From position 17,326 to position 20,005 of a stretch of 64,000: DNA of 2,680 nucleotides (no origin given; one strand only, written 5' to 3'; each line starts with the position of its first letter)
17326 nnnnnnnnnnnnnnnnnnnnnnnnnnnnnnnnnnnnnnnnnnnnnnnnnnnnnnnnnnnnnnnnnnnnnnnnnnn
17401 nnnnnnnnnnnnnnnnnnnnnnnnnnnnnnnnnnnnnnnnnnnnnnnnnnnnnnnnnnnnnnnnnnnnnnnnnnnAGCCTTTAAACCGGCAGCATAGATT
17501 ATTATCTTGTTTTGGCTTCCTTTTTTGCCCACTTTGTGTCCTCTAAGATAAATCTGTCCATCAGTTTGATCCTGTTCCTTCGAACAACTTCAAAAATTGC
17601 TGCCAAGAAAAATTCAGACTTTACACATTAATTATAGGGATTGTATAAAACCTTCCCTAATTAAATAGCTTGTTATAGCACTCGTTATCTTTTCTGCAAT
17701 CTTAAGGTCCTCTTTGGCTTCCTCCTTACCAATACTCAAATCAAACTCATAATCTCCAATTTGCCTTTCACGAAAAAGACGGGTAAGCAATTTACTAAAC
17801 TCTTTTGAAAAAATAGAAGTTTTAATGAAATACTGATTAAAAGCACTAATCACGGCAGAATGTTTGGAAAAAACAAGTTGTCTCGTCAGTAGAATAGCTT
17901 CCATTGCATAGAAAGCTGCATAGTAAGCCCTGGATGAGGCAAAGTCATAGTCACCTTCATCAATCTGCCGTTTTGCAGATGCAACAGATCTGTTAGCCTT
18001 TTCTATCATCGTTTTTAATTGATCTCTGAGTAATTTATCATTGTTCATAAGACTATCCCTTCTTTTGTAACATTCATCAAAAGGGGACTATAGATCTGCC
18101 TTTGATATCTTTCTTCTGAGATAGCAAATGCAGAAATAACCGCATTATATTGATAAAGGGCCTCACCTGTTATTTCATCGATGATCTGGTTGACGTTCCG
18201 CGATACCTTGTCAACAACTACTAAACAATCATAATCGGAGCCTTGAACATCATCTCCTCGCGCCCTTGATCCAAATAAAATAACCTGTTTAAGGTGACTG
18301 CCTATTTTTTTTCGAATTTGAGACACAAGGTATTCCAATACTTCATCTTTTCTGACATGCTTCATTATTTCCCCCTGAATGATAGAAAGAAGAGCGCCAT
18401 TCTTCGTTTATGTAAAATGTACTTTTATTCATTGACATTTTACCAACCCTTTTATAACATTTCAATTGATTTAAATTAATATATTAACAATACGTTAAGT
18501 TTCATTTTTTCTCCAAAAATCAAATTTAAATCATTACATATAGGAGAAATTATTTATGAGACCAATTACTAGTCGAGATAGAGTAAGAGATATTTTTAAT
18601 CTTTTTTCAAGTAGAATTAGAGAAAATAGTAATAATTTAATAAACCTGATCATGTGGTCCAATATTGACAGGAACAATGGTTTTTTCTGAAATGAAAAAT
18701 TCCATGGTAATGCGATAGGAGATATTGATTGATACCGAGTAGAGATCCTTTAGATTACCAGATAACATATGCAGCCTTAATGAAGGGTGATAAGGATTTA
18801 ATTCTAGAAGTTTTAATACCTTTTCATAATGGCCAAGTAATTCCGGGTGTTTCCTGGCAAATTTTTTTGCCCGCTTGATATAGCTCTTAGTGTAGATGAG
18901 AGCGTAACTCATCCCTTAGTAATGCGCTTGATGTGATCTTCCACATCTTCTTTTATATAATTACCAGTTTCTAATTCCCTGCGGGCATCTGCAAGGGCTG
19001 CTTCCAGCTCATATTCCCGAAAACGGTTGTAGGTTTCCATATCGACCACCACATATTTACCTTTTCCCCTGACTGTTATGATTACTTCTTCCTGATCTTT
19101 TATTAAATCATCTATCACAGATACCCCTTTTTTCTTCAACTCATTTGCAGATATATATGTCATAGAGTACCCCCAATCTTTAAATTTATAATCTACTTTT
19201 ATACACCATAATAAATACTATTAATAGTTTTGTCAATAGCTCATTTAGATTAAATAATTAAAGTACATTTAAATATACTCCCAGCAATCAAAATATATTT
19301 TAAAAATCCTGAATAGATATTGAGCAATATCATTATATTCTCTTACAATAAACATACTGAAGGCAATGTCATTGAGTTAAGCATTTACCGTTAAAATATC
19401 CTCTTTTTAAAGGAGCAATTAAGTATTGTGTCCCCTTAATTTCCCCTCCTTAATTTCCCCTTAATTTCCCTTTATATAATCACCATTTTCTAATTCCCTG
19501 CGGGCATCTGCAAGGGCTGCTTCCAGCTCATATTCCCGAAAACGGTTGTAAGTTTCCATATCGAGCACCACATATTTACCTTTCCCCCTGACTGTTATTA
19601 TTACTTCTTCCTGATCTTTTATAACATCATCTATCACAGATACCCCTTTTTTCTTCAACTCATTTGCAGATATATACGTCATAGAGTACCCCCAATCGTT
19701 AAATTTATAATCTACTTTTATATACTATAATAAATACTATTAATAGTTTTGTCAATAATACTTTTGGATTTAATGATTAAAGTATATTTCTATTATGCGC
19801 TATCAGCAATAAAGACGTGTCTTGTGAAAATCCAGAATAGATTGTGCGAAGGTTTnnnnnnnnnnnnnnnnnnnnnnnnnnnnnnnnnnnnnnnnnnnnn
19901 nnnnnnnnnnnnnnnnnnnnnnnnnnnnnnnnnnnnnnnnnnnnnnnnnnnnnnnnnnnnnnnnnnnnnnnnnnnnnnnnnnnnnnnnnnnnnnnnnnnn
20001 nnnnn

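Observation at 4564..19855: A ~15.3-kb accessory block interrupts a conserved purB-purC-purS-purQ-purL-purF gene order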

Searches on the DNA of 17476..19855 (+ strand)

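Call 71: search_dna_similar(query=window:17476-19855:+, collection=plasmids, mode=distant, max_rows=8)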
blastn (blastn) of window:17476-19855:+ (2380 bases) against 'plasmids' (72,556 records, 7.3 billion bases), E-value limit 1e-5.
No match.

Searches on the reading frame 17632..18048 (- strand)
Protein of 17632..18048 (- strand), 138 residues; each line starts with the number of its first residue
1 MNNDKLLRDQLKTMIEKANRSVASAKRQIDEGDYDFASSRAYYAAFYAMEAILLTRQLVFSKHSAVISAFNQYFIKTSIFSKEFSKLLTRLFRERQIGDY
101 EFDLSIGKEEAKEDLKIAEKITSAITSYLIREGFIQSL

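Call 4: search_protein_families(library=pfam, proteins=[window:17632-18048:-], max_evalue=0.01)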
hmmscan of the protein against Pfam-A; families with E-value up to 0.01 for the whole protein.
window:17632-18048:- (138 aa): 1 family
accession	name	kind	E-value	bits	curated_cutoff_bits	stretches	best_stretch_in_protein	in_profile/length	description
PF05168.19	HEPN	-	8.9e-19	68.2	22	1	13-124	3-113/117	HEPN domain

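Call 27: search_protein_families(library=padloc, proteins=[window:17632-18048:-], max_evalue=0.01)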
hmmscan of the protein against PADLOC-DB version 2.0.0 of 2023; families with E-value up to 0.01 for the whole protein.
window:17632-18048:- (138 aa): 3 families
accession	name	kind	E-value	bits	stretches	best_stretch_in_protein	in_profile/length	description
PDLC04377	PDC-M05B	-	0.00011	20.3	1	18-130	29-139/149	-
PDLC04374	PDC-M05B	-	0.00024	19.4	1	10-129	21-138/146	-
PDLC04373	PDC-M05B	-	0.0058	14.7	1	12-127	26-135/141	-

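Call 53: search_protein_families(library=phrogs, proteins=[window:17632-18048:-], max_evalue=0.001)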
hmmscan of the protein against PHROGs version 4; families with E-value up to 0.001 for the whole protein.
window:17632-18048:- (138 aa): 1 family
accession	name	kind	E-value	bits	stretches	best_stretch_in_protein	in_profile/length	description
phrog_5176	-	unknown function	1.1e-07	32.7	1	29-126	19-127/132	-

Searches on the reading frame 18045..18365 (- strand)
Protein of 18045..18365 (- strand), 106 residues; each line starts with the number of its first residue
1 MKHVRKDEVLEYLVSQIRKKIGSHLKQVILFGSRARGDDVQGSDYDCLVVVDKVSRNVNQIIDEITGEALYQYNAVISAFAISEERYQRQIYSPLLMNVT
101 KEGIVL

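Call 4: search_protein_families(library=pfam, proteins=[window:18045-18365:-], max_evalue=0.01)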
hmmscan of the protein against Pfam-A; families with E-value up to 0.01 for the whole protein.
window:18045-18365:- (106 aa): 2 families
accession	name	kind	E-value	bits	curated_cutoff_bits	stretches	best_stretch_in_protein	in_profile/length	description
PF01909.29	NTP_transf_2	-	1.4e-08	35.4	21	1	16-63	6-47/93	Nucleotidyltransferase domain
PF18765.7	Polbeta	-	1.5e-07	31.9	26.9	1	24-91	12-80/93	Polymerase beta, Nucleotidyltransferase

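Call 27: search_protein_families(library=padloc, proteins=[window:18045-18365:-], max_evalue=0.01)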
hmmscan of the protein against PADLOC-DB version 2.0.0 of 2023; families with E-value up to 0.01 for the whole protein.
window:18045-18365:- (106 aa): 8 families
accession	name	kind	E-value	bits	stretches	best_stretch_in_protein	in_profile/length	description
PDLC04903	PDC-S09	-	9.7e-21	72.1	1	3-106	4-108/108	-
PDLC04907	PDC-S09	-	6.1e-11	40.5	1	7-106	11-114/114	-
PDLC04902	PDC-S09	-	5e-07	28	1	24-62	20-58/97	-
PDLC04369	PDC-M05A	-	3.8e-06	24.7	1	13-77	91-156/201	-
PDLC04904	PDC-S09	-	4.5e-06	24.8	1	10-55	9-55/104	-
PDLC04906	PDC-S09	-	1.2e-05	23.6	1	5-63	3-62/98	-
PDLC04368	PDC-M05A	-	1.9e-05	22.6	1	10-57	92-140/201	-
PDLC04778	PDC-M70A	-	0.0012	16.2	1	10-57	33-79/355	-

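Call 53: search_protein_families(library=phrogs, proteins=[window:18045-18365:-], max_evalue=0.001)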
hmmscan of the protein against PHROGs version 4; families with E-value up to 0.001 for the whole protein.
window:18045-18365:- (106 aa): 0 families

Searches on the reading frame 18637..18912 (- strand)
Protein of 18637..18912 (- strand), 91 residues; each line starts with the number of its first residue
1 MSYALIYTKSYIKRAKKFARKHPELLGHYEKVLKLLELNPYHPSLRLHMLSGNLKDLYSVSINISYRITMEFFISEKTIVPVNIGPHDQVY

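Call 4: search_protein_families(library=pfam, proteins=[window:18637-18912:-], max_evalue=0.01)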
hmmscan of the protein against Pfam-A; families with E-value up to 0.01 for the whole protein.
window:18637-18912:- (91 aa): 2 families
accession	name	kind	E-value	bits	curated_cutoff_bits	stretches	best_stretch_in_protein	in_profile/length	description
PF05015.19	HigB-like_toxin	-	0.00022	22.1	27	1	43-87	49-91/91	RelE-like toxin of type II toxin-antitoxin system HigB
PF15738.11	YafQ_toxin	-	0.00054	20.6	30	1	4-90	2-86/88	Bacterial toxin of type II toxin-antitoxin system, YafQ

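Call 27: search_protein_families(library=padloc, proteins=[window:18637-18912:-], max_evalue=0.01)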
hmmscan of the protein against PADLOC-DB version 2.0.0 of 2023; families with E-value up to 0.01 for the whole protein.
window:18637-18912:- (91 aa): 0 families

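Call 53: search_protein_families(library=phrogs, proteins=[window:18637-18912:-], max_evalue=0.001)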
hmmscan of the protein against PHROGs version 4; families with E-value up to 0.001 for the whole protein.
window:18637-18912:- (91 aa): 2 families
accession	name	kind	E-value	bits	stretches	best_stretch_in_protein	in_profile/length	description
phrog_3066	-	moron, auxiliary metabolic gene and host takeover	2.1e-06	28.8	1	18-74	26-80/94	toxin of TA system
phrog_1213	-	moron, auxiliary metabolic gene and host takeover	1.3e-05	26.7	1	1-91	1-87/88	RelE-like toxin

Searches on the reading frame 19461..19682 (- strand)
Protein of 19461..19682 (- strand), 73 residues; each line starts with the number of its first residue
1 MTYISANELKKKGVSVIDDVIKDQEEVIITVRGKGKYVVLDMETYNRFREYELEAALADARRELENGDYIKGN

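Call 4: search_protein_families(library=pfam, proteins=[window:19461-19682:-], max_evalue=0.01)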
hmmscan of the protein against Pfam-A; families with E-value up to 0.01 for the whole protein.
window:19461-19682:- (73 aa): 1 family
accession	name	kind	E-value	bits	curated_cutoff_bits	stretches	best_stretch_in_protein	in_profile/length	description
PF02604.26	PhdYeFM_antitox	-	2.3e-10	40.5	29.8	1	1-56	1-55/74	Antitoxin Phd_YefM, type II toxin-antitoxin system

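Call 53: search_protein_families(library=phrogs, proteins=[window:19461-19682:-], max_evalue=0.001)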
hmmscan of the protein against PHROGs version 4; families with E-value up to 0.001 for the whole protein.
window:19461-19682:- (73 aa): 2 families
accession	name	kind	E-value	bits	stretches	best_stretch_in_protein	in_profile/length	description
phrog_2268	-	moron, auxiliary metabolic gene and host takeover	7e-07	30.3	1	2-56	3-56/84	antitoxin from a toxin-antitoxin system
phrog_10078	-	unknown function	0.0001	23.4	1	1-50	1-50/87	-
